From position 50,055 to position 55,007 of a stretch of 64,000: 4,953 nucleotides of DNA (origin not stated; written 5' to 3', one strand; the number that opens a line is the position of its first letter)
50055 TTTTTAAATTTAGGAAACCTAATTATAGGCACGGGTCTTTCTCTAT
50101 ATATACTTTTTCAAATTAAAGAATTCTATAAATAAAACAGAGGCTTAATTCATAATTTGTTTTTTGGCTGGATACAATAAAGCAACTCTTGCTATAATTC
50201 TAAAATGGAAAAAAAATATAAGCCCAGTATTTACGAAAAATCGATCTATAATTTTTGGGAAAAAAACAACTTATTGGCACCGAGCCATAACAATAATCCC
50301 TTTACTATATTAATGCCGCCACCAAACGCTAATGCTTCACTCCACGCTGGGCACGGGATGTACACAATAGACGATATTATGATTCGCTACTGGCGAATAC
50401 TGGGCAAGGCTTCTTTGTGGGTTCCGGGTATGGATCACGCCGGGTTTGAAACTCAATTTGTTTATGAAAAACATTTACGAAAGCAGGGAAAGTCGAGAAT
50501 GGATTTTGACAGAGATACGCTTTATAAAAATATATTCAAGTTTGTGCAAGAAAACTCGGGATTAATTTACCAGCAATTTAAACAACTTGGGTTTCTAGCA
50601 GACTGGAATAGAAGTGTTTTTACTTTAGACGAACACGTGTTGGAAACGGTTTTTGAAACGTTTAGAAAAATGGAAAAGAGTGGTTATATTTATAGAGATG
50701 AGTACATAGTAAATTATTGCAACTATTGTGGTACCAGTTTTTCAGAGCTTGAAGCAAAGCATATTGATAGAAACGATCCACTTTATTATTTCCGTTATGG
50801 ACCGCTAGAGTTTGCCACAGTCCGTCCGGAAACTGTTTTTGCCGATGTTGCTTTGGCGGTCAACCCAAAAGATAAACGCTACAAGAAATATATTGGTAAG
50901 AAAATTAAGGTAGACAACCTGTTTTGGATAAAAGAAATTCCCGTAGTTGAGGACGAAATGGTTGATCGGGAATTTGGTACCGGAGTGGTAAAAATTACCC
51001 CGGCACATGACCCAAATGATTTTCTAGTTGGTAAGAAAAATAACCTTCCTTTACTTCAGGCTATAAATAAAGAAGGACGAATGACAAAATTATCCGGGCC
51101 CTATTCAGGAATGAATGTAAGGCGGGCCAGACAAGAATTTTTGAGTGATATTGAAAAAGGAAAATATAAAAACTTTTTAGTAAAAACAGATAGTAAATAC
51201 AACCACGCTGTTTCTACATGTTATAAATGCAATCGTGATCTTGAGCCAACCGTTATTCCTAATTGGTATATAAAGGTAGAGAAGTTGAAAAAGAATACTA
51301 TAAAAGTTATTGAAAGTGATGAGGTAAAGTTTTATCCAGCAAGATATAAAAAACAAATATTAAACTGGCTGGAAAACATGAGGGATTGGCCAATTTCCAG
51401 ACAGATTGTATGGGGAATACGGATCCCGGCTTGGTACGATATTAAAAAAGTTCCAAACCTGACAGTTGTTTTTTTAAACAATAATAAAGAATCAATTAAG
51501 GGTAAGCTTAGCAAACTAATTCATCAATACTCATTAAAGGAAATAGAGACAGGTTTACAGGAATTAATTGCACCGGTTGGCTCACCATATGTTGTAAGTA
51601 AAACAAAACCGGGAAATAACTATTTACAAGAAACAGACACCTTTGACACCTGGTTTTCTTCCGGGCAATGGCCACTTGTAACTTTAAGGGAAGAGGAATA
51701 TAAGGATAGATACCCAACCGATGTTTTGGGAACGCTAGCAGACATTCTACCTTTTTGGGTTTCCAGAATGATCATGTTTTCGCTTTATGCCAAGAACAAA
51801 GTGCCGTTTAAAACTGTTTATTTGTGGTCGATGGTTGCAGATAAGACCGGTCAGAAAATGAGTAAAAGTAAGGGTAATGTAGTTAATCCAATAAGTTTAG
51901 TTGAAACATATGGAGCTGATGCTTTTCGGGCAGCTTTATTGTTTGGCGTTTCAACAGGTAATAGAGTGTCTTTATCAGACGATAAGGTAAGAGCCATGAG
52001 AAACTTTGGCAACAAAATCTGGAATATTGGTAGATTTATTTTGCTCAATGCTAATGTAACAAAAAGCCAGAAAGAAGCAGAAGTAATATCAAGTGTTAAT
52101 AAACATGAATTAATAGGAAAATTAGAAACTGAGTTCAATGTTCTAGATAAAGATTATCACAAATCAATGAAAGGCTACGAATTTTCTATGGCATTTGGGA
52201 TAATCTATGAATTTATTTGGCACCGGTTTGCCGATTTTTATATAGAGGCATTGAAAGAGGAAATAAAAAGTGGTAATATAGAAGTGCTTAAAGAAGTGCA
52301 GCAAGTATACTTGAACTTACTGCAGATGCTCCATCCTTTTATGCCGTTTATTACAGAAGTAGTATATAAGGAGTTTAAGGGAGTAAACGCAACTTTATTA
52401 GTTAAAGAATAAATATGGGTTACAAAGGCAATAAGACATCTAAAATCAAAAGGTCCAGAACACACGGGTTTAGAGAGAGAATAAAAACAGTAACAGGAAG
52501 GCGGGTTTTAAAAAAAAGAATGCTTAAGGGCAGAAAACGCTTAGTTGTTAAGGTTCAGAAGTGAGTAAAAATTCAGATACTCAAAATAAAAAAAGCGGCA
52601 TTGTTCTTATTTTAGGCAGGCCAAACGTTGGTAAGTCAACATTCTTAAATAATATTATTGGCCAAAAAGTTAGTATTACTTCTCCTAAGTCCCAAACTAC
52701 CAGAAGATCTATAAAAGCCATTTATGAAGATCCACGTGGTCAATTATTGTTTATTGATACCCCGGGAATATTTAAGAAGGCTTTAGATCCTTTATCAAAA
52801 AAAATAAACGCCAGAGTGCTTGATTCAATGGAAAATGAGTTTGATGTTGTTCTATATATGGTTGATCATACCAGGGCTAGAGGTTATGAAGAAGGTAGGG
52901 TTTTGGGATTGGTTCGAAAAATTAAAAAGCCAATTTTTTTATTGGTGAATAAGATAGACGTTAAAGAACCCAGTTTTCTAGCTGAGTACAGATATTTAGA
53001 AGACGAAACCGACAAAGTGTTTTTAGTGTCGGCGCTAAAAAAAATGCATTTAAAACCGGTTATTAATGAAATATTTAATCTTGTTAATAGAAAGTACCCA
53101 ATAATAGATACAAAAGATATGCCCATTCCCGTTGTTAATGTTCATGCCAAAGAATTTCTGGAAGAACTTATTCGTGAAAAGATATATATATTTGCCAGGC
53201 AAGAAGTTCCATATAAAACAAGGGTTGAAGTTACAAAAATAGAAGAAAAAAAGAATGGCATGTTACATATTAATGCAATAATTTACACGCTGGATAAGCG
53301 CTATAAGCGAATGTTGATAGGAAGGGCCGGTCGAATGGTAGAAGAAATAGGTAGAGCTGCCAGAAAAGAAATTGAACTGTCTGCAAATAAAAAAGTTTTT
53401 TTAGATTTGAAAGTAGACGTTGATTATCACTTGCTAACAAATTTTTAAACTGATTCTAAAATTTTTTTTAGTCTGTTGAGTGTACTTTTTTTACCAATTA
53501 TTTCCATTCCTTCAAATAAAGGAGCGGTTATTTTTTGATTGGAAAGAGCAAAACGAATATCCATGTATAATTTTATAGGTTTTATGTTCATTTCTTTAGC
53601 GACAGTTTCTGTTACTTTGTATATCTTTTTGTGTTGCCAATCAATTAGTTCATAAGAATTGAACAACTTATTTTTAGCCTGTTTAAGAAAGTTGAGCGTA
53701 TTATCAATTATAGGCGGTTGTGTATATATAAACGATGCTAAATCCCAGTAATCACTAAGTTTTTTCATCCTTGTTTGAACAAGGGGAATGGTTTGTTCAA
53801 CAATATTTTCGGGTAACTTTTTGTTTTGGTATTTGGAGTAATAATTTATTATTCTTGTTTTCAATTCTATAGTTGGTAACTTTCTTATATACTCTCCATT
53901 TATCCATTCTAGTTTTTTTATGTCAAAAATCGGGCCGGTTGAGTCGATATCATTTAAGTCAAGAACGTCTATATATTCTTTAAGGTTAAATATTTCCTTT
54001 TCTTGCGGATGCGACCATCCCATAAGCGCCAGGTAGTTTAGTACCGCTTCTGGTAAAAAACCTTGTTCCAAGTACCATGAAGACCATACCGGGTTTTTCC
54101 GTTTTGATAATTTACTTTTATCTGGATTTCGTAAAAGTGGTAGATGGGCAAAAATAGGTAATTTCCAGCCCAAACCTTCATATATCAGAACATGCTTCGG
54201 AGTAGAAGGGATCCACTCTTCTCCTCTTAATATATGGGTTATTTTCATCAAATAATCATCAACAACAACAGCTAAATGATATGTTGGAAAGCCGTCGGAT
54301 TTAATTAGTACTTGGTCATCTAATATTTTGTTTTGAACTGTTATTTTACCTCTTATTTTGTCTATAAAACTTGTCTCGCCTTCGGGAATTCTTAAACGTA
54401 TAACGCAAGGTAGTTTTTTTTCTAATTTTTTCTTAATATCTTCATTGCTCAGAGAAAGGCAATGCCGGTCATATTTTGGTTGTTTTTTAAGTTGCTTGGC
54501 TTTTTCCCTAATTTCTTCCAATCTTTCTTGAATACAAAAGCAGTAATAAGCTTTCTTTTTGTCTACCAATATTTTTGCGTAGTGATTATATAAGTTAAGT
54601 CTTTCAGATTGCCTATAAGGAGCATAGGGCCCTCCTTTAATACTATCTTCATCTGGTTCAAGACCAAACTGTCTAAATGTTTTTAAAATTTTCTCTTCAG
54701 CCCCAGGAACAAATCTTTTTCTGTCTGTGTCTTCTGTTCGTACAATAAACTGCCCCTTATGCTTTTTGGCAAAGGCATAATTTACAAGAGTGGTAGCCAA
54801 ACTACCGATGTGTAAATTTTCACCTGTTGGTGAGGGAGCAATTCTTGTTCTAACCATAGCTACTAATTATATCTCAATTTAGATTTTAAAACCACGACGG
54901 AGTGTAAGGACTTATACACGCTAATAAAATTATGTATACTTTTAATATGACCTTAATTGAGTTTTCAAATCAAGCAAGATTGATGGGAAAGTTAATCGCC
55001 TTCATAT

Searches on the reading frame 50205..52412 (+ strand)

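Call 59: search_protein_families(library=pfam, proteins=[window:50205-52412:+], max_evalue=0.001)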
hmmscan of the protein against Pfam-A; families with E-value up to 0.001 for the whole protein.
window:50205-52412:+ (735 aa): 4 families
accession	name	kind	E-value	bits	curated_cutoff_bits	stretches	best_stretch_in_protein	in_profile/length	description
PF00133.28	tRNA-synt_1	-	1.3e-105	354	22.7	1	14-586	2-409/414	tRNA synthetases class I (I, L, M and V)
PF08264.19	Anticodon_1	-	3e-19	69.8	25.1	1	641-725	5-94/148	Anticodon-binding domain of tRNA ligase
PF09334.17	tRNA-synt_1g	-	1.7e-17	63.7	20.1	2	347-409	177-239/391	tRNA synthetases class I (M)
PF13603.12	tRNA-synt_1_2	-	8.4e-05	22.6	25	1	232-295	85-148/185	Leucyl-tRNA synthetase, editing domain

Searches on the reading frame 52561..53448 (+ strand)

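Call 59: search_protein_families(library=pfam, proteins=[window:52561-53448:+], max_evalue=0.001)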
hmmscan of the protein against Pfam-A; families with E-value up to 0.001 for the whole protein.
window:52561-53448:+ (295 aa): 7 families
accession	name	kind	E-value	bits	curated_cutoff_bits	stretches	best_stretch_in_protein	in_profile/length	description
PF01926.29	MMR_HSR1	-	8e-22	77.9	21.9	1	15-131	2-113/113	50S ribosome-binding GTPase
PF07650.23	KH_2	-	1.1e-11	44.8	22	1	215-287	1-73/78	KH domain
PF02421.24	FeoB_N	-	2.1e-09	37.5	27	1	15-136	3-119/156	Ferrous iron transport protein B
PF04548.22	AIG1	-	2e-08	34.2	27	1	15-119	3-108/212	AIG1 family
PF00350.29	Dynamin_N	-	1.6e-06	28.7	27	1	15-51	1-36/168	Dynamin family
PF00009.33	GTP_EFTU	-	9.9e-06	25.7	26.5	0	57-173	66-184/188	Elongation factor Tu GTP binding domain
PF03193.22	RsgA_GTPase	-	0.00011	22.5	30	0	11-71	105-169/174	RsgA GTPase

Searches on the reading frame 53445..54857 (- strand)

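Call 13: search_protein_families(library=pfam, proteins=[window:53445-54857:-], max_evalue=0.001)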
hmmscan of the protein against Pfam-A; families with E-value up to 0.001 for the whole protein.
window:53445-54857:- (470 aa): 2 families
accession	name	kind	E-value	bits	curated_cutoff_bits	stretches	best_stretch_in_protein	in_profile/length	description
PF00749.27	tRNA-synt_1c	-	6.9e-102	341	23.4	1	1-318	1-314/314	tRNA synthetases class I (E and Q), catalytic domain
PF19269.4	Anticodon_2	-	7.2e-20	72.3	23.6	1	349-466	12-140/141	Anticodon binding domain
